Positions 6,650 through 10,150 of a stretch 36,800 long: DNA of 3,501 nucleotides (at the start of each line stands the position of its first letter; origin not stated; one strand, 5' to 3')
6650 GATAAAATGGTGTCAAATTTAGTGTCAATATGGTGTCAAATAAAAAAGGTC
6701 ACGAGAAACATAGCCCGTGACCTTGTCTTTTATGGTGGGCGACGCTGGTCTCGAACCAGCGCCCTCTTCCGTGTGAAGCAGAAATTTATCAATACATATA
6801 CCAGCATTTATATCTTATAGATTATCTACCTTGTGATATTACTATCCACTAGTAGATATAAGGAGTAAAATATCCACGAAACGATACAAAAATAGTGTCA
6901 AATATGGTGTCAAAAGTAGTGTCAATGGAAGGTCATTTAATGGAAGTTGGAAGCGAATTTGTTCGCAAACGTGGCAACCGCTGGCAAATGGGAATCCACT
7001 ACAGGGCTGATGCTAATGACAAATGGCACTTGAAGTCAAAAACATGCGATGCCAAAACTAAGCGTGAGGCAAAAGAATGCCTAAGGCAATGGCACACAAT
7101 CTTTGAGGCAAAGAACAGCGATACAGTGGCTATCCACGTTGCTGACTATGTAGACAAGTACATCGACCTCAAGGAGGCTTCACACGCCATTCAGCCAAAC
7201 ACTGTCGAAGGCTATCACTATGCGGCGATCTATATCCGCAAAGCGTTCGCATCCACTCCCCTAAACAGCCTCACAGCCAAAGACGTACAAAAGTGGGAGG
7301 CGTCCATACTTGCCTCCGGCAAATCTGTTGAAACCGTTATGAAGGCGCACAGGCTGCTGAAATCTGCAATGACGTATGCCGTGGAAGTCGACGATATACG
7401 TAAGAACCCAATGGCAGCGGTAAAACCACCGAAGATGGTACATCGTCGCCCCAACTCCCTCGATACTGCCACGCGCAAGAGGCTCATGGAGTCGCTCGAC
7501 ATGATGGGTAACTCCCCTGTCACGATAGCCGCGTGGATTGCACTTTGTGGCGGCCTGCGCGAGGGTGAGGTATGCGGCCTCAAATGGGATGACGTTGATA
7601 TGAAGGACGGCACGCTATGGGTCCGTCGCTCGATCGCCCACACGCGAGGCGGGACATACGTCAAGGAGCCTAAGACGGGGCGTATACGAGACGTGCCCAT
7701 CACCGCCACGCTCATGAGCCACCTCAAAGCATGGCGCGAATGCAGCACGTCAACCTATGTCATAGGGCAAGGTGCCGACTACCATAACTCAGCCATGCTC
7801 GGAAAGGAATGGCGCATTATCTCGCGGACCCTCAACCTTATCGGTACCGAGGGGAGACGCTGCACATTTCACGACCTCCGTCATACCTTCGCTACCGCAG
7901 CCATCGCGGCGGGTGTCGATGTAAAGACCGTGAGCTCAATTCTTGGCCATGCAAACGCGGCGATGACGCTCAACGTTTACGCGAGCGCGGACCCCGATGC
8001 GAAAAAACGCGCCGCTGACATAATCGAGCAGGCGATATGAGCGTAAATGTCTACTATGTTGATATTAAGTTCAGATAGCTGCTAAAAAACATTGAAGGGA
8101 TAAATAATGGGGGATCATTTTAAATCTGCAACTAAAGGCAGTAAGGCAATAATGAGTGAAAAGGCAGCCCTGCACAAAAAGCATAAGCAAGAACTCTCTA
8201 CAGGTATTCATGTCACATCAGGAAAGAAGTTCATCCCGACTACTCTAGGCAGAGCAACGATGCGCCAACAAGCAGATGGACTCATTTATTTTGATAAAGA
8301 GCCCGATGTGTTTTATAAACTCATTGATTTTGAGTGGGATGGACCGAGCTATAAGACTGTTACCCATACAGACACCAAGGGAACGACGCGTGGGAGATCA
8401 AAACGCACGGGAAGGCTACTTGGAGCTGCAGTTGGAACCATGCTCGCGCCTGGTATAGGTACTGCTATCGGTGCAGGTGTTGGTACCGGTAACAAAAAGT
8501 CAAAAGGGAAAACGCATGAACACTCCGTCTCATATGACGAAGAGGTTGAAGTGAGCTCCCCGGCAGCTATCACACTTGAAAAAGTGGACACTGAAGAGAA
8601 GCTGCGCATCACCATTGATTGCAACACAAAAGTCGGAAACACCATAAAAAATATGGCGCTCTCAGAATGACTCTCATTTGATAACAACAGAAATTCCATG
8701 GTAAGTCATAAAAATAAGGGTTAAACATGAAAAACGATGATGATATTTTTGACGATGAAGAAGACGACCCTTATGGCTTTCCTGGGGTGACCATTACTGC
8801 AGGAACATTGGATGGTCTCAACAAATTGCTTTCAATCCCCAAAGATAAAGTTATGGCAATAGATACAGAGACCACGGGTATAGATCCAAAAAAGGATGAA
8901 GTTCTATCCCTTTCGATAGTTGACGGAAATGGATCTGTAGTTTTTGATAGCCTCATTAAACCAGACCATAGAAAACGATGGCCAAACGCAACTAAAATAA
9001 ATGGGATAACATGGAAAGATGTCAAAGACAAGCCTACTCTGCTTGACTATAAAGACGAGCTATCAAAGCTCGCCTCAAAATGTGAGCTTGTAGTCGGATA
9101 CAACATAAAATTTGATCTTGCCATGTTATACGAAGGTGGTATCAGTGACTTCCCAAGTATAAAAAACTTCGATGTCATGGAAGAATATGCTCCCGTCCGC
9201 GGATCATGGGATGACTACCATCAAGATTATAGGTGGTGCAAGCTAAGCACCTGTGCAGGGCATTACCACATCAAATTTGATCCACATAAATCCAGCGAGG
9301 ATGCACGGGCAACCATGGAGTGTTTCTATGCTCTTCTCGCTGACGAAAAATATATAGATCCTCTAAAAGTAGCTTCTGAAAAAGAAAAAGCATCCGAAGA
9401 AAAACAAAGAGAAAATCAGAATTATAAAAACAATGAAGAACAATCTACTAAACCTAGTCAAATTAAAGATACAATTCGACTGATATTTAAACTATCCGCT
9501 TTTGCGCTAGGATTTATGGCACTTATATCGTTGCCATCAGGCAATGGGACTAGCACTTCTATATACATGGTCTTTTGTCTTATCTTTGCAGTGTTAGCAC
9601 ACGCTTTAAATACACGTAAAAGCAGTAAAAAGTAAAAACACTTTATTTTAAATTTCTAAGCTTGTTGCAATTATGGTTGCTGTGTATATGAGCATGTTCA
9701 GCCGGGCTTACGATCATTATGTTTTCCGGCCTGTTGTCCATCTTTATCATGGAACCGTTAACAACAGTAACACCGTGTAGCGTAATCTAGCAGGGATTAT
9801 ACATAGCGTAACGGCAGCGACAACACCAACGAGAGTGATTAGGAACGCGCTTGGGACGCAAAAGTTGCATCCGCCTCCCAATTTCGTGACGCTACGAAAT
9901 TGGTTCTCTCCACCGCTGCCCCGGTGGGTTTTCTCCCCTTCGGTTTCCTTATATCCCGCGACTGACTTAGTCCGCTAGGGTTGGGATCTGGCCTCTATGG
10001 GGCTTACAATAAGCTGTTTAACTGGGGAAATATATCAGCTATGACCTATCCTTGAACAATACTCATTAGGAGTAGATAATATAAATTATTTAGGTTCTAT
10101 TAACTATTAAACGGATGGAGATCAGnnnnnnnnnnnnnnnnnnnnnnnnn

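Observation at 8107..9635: Two-gene cargo module next to int2: a glycine-zipper protein plus a membrane-anchored DEDDh exonuclease (candidate novel defence/exclusion system)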

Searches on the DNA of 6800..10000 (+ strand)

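Call 7: search_dna_similar(query=window:6800-10000:+, collection=phages, mode=near, max_rows=20)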
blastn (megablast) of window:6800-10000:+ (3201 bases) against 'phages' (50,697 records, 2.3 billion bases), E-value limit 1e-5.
No match.

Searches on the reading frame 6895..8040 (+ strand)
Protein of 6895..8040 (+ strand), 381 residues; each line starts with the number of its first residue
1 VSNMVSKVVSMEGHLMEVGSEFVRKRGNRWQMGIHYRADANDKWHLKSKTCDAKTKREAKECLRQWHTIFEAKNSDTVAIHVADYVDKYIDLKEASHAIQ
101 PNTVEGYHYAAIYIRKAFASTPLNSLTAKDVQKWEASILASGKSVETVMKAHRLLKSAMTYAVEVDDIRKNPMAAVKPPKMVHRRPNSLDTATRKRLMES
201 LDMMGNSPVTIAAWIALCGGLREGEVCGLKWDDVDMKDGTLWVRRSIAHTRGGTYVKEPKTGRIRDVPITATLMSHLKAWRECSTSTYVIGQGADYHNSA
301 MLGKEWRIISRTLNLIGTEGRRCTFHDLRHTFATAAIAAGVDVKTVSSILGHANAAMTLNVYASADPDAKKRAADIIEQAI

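Call 3: search_protein_families(library=pfam, proteins=[window:6895-8040:+], max_evalue=0.1)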
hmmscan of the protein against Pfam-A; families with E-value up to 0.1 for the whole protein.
window:6895-8040:+ (381 aa): 4 families
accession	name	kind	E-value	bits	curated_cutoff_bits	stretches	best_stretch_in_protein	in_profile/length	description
PF00589.27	Phage_integrase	-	1.1e-25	90.9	27.1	1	210-366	25-169/172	Phage integrase family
PF14659.12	Phage_int_SAM_3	-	0.00066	20.3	22.6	1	83-134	3-53/58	Phage integrase, N-terminal SAM-like domain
PF13102.12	Phage_int_SAM_5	-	0.0022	18.8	22.3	1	83-175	3-95/98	Phage integrase SAM-like domain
PF22022.2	Phage_int_M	-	0.099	13.3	27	0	112-177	30-94/96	Phage integrase central domain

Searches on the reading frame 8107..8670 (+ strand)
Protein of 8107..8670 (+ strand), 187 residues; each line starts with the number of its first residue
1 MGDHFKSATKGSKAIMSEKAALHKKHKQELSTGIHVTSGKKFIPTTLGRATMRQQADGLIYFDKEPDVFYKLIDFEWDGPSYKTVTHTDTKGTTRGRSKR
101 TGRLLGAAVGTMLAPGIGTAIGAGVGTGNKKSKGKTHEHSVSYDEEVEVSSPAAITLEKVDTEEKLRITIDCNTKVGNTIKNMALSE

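Call 3: search_protein_families(library=pfam, proteins=[window:8107-8670:+], max_evalue=0.1)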
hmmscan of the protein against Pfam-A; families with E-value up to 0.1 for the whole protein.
window:8107-8670:+ (187 aa): 3 families
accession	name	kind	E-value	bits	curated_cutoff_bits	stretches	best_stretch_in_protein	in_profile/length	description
PF06897.17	DUF1269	-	0.0046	17.7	26.9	1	101-167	3-72/100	Protein of unknown function (DUF1269)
PF16005.11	MOEP19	-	0.052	13.9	30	1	146-184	37-75/86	KH-like RNA-binding domain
PF13441.11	Gly-zipper_YMGG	-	0.069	13.3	28.9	0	103-127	11-36/45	YMGG-like Gly-zipper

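Call 4: search_protein_families(library=padloc, proteins=[window:8107-8670:+], max_evalue=0.1)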
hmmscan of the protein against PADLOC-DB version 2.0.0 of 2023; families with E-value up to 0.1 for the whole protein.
window:8107-8670:+ (187 aa): 0 families

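Call 5: search_protein_families(library=phrogs, proteins=[window:8107-8670:+], max_evalue=0.1)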
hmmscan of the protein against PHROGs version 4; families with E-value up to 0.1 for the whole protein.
window:8107-8670:+ (187 aa): 11 families
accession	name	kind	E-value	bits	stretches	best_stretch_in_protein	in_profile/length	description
phrog_4431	-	unknown function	4e-24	86.6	1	8-183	13-181/184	-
phrog_33222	-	unknown function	2.1e-05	25.7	1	47-89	103-149/258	-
phrog_888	-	unknown function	0.00045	21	1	10-148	41-179/271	-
phrog_30731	-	unknown function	0.00058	19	1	80-129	872-919/1060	-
phrog_14486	-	unknown function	0.0018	18.6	1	102-126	369-393/489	-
phrog_794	-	tail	0.0034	17.1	1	76-149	613-686/763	tail length tape measure protein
phrog_20665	-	unknown function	0.0055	17.1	1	107-146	188-226/306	-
phrog_167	-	tail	0.0097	14.6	1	82-136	668-721/1555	tail length tape measure protein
phrog_27819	-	unknown function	0.014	16.1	1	99-124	135-160/239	-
phrog_19343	-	moron, auxiliary metabolic gene and host takeover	0.032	15.8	1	96-134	54-93/110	membrane protein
phrog_18972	-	unknown function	0.052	12.7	1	83-127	255-299/865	-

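Call 10: find_homologous_proteins(query=window:8107-8670:+)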
Query window:8107-8670:+ (187 aa): 13 proteins with E <= 0.001 among 370 candidates.
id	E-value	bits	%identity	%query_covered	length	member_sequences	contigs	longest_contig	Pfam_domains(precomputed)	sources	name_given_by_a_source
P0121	2.6e-109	381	92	100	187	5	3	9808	-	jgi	jgi:hypothetical protein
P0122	2.9e-53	198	52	98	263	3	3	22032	PF09851.15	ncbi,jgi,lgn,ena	jgi:hypothetical protein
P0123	1.9e-45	173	48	95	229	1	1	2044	PF09851.15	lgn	-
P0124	6.3e-44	168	48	92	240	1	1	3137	PF27000.1,PF09851.15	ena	-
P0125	4.8e-38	149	45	97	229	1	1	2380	PF09851.15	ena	-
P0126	3.1e-26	110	44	81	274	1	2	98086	PF09851.15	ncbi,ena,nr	ncbi:MAG: SHOCT domain-containing protein [Eggerthellaceae bacterium]|nr:SHOCT domain-containing pro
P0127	4.2e-25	107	36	96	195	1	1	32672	-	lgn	-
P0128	2.2e-19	88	37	80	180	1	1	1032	PF27000.1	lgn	-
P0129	7.1e-17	80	43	70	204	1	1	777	-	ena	-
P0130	8.2e-17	80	35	97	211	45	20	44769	-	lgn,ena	-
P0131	5.2e-7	48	43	54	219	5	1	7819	PF09851.15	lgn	-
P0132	2.7e-5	42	39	50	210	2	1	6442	PF09851.15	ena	-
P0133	6.3e-5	41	41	50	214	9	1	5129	PF09851.15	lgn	-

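Call 20: find_encoding_contigs(protein=P0121, flank=8000, max_places=3)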
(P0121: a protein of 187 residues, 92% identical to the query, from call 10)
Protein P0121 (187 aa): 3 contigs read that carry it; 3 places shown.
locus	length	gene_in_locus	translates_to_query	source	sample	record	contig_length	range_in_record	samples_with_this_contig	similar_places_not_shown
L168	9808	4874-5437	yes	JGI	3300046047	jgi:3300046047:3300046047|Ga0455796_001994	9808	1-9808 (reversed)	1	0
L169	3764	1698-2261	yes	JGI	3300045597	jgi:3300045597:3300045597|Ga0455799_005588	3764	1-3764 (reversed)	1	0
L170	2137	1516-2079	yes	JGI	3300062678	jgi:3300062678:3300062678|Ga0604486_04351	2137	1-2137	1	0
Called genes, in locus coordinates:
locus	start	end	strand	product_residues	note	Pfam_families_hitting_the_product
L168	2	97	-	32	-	?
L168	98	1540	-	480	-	PF02463:SMC_N (weak), PF13476:AAA_23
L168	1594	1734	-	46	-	-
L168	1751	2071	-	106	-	-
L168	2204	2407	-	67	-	-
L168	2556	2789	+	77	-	PF13560:HTH_31, PF01381:HTH_3, PF13443:HTH_26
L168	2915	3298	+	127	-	-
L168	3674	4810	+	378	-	PF00589:Phage_integrase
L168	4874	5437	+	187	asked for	-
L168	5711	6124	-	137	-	-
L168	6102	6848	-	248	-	-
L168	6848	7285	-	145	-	-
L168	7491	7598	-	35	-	-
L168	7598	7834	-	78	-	-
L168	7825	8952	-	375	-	PF01183:Glyco_hydro_25, PF09374:PG_binding_3 (faint), PF01471:PG_binding_1 (faint)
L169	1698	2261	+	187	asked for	-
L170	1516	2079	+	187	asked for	-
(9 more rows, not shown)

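Call 21: find_encoding_contigs(protein=P0122, flank=8000, max_places=3)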
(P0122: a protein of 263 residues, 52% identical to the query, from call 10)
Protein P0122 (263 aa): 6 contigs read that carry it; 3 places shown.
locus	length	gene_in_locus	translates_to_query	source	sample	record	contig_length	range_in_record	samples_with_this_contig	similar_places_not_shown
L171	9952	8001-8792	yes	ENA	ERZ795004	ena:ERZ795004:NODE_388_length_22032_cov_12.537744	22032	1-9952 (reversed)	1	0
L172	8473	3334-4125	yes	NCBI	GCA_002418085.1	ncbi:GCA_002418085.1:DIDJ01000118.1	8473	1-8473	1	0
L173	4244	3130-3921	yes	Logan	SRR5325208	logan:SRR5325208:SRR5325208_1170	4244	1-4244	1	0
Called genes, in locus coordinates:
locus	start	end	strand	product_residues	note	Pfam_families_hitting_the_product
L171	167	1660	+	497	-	PF01235:Na_Ala_symp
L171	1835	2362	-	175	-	PF13238:AAA_18 (weak), PF01202:SKI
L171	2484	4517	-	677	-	PF09972:DUF2207, PF20990:DUF2207_C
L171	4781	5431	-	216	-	PF04011:LemA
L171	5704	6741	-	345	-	PF00288:GHMP_kinases_N, PF08544:GHMP_kinases_C (weak)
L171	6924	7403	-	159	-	PF00383:dCMP_cyt_deam_1, PF14437:MafB19-deam, PF14439:Bd3614-deam (weak)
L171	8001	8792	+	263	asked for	PF09851:SHOCT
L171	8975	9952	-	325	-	?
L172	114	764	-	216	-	PF04011:LemA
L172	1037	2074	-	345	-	PF00288:GHMP_kinases_N, PF08544:GHMP_kinases_C (weak)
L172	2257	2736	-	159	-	PF00383:dCMP_cyt_deam_1, PF14437:MafB19-deam, PF14439:Bd3614-deam (weak)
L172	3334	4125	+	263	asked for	PF09851:SHOCT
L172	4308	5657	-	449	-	PF00285:Citrate_synt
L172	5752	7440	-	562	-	PF03577:Peptidase_C69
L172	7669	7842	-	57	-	-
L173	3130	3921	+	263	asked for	PF09851:SHOCT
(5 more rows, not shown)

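Call 22: find_encoding_contigs(protein=P0130, flank=8000, max_places=4)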
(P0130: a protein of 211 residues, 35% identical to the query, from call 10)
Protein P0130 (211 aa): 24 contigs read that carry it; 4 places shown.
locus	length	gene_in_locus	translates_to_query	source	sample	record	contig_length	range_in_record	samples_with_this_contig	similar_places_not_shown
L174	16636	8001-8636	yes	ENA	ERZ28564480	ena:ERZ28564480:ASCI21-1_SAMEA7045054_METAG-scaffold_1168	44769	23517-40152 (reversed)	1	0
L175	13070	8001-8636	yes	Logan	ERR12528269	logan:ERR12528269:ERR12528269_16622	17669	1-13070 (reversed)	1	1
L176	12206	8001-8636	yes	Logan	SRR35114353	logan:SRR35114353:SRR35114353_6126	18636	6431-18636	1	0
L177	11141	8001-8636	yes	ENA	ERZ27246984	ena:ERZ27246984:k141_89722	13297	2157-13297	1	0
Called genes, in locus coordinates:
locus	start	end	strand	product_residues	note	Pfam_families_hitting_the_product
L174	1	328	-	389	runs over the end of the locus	-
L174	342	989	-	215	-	-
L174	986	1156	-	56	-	-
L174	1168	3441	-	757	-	-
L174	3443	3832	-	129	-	-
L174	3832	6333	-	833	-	-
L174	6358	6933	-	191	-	PF06854:Phage_Gp15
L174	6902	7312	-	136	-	-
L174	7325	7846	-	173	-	-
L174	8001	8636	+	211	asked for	-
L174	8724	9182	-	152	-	-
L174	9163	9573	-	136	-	PF11114:Minor_capsid_2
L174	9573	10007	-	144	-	-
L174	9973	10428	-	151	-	-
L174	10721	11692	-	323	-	PF05065:Phage_capsid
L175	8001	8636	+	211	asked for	-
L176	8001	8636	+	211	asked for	-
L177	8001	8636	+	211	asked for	-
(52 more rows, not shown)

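Call 56: predict_structure(alignment_id=A3)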
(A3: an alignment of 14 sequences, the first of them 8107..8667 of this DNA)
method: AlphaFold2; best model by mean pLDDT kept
length: 187 residues; sequences in the alignment: 14
mean_pLDDT: 66.8   pTM: 0.52
mean pLDDT of the five models: 66.8, 65.4, 62.5, 61.6, 61.5
residues with pLDDT >= 90: 41; 70-90: 58; 50-70: 27; < 50: 61
segments of 3 or more residues with pLDDT < 50: 1-13, 91-138
pLDDT, mean of each block of 10 residues (from residue 1): 41 50 58 89 83 88 88 91 71 41 37 32 33 43 76 93 92 91 77
secondary structure, 60 per line:
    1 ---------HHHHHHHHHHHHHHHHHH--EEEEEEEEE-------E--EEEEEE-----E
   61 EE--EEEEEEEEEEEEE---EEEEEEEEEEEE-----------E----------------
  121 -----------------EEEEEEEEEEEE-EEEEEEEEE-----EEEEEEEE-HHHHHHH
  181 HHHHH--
elements in order: H10-27 E30-38 E49-54 E60-62 E65-77 E81-92 E138-149 E151-159 E165-172 H174-185

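Call 65: fold_search(model_id=the predicted structure, library=pdb)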
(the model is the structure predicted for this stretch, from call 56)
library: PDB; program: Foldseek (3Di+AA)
matches with E <= 10: 341; with E <= 0.001: 0
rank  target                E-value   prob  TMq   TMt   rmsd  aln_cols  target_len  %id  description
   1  1w3a_A                9.2e-01  0.04  0.13  0.08  22.8       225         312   13  Three dimensional structure of a novel pore-forming lectin from the mushroom Laetiporus sulphureus (released 2005-02-01)
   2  3g4n_B                1.0e+00  0.03  0.13  0.07  29.0       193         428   11  Crystal structure of the activated aerolysin mutant H132D (released 2010-02-09)
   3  8zhr_F                1.0e+00  0.03  0.12  0.06  24.8       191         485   11  Cryo-EM structure of the full-length pAg-bound BTN2A1-BTN3A1-BTN3A2 complex (released 2025-11-26)
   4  4dx8_A                1.1e+00  0.28  0.29  0.38   8.9       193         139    9  ICAP1 in complex with KRIT1 N-terminus (released 2013-01-09)
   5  7ad7_A                1.1e+00  0.02  0.11  0.04  22.7       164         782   13  Crystal structure of human complement C5 in complex with the K8 bovine knob domain peptide. (released 2021-03-10)
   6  5r68_B                1.2e+00  0.04  0.14  0.18  21.9       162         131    6  XChem group deposition -- Crystal Structure of human YEATS4 in complex with FM000199e (released 2020-12-30)
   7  3qzo_D                1.4e+00  0.06  0.15  0.20  21.1       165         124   10  Staphylococcus aureus IsdA NEAT domain in complex with heme, reduced crystal (released 2011-08-31)
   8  8q4k_DDD              1.4e+00  0.04  0.17  0.16  24.2       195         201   14  Crystal structure of Borrelia burgdorferi BB0158 (released 2024-01-03)
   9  9j5m_C                1.4e+00  0.02  0.10  0.09  24.0       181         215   10  Cryo-EM structure of the ectodomain of BTN2A1-BTN3A1-BTN3A2 in complex with gdTCR (released 2025-05-21)
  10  3n41_F                1.5e+00  0.02  0.13  0.07  21.3       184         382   10  Crystal structure of the mature envelope glycoprotein complex (spontaneous cleavage) of Chikungunya virus. (released 2010-12-01)
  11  3n42_F                1.6e+00  0.02  0.13  0.07  20.2       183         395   12  Crystal structures of the mature envelope glycoprotein complex (furin cleavage) of Chikungunya virus. (released 2010-12-01)
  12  8zyr_B                1.6e+00  0.02  0.11  0.05  22.9       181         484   12  Cryo-EM structure of BTN2A1-BTN3A1-BTN3A3 (released 2025-06-25)
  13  7x8g_C                1.7e+00  0.06  0.16  0.20  21.5       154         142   12  Crystal structure of ENL T1(H116P) mutant YEATS domain in complex with histone H3 acetylation at K27 (released 2023-01-18)
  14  8q4k_AAA              1.8e+00  0.07  0.23  0.21  24.3       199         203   13  Crystal structure of Borrelia burgdorferi BB0158 (released 2024-01-03)
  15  5xtz_A                1.8e+00  0.03  0.14  0.18  22.5       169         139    7  Crystal structure of GAS41 YEATS bound to H3K27ac peptide (released 2018-06-27)
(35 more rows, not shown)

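Call 79: find_related_loci(query=A3, collection=genome_contigs, flank=6000)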
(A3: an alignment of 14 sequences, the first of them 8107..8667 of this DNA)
Query A3 (187 aa) in genome_contigs; peptide patterns used: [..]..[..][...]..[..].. (x = any residue, [..] = any of these).
140 stretches matched a pattern; 4 encode a relative of the query (tblastn E <= 1e-3); 4 distinct loci.
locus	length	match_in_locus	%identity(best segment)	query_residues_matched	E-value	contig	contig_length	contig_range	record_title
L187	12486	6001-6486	50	24-185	7e-46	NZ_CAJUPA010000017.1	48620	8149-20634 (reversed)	MAG: uncultured Faecalibaculum sp. isolate MGBC163852, whole genome shotgun sequence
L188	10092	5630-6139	40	3-183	2e-37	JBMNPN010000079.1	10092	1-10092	MAG: Coriobacteriales bacterium isolate SBF912SR8HQ0006 scaffold_13638_c1, whole genome shotgun sequence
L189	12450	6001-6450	44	6-157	4e-33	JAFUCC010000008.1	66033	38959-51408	MAG: Eggerthellaceae bacterium isolate RGIG4359 Roe_deer_Jejunum-2__c281, whole genome shotgun sequence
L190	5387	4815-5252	35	27-182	2e-24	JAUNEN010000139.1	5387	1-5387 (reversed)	MAG: Erysipelotrichaceae bacterium isolate S24M_St_67 NODE_5599_length_5387_cov_13.381283, whole genome shotgun sequence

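Call 80: find_related_loci(query=A3, collection=viral_contigs, flank=6000)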
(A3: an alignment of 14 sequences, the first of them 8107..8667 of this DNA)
Query A3 (187 aa) in viral_contigs; peptide patterns used: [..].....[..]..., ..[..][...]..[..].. (x = any residue, [..] = any of these).
107 stretches matched a pattern; 18 encode a relative of the query (tblastn E <= 1e-3); 18 distinct loci.
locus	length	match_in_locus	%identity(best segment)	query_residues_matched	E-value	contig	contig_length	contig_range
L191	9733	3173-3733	94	1-187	3e-118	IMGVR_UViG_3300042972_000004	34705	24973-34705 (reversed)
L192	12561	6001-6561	94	1-187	3e-118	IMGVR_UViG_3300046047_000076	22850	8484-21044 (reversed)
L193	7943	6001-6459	47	42-184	2e-46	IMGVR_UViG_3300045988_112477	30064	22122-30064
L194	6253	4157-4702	41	3-183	8e-45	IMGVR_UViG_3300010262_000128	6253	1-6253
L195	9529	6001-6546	41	3-183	9e-45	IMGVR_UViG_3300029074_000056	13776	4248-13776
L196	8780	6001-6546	41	3-183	9e-45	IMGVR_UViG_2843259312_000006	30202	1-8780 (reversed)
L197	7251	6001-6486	49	24-185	3e-44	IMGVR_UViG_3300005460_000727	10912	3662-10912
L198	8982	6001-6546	40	3-183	8e-43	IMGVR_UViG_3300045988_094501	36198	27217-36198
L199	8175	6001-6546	37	17-184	2e-32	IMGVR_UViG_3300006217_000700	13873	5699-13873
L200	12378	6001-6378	48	70-183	2e-26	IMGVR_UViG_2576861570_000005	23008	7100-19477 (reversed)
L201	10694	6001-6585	35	3-183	2e-26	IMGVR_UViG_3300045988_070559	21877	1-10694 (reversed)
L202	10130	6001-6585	35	3-183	5e-26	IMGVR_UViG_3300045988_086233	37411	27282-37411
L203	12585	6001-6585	35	3-183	5e-26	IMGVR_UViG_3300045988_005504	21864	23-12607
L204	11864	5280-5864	35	3-183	5e-26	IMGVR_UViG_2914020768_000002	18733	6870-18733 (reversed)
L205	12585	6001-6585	35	3-183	5e-26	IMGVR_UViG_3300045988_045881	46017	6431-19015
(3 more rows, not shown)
